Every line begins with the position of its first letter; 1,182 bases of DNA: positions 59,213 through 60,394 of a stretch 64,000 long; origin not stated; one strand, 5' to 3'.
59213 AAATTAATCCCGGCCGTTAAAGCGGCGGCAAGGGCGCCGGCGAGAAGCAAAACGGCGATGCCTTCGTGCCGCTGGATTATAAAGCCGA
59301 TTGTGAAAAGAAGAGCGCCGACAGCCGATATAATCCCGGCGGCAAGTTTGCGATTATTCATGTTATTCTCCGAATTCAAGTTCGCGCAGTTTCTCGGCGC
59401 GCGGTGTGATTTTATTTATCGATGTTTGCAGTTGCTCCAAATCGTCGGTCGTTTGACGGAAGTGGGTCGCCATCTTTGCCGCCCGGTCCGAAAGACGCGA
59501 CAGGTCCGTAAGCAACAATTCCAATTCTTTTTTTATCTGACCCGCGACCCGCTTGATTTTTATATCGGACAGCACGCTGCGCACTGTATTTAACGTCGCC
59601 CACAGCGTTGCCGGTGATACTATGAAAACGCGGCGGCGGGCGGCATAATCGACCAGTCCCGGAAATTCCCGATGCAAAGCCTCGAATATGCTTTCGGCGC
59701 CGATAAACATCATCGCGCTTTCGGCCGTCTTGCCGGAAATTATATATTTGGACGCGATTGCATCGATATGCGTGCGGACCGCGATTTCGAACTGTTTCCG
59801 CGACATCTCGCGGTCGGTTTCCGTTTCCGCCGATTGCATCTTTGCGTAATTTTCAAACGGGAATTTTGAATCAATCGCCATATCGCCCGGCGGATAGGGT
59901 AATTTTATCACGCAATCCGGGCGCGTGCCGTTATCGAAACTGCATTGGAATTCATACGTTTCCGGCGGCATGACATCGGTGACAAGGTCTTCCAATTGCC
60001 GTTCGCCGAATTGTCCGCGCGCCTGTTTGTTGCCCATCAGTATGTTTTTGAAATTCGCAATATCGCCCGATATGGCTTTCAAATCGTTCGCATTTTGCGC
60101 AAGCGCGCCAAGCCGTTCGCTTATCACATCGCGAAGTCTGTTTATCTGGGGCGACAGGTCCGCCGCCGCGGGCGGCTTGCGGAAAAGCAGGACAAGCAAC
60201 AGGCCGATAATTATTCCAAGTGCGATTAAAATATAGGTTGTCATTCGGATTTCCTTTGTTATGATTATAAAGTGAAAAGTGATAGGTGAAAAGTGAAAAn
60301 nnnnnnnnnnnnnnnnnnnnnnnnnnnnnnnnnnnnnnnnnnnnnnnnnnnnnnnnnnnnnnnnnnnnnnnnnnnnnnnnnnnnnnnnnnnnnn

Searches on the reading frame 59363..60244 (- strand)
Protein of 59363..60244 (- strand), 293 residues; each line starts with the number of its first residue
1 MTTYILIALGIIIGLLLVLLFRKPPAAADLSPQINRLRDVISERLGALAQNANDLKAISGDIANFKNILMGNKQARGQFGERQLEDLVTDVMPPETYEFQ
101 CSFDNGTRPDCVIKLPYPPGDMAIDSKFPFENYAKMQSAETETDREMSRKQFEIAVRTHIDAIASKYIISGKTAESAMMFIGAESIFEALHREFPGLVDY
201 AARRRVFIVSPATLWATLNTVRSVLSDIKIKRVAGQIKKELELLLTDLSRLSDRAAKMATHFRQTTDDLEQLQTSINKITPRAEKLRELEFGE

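Call 34: search_protein_families(library=pfam, proteins=[window:59363-60244:-], max_evalue=0.01)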
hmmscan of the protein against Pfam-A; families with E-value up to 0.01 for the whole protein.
window:59363-60244:- (293 aa): 2 families
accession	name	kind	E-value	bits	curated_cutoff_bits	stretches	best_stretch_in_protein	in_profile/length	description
PF02646.22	RmuC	-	4.5e-59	200.4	26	1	39-291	26-286/291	RmuC family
PF04513.17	Baculo_PEP_C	-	0.00085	19.8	38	0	217-277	21-84/140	Baculovirus polyhedron envelope protein, PEP, C terminus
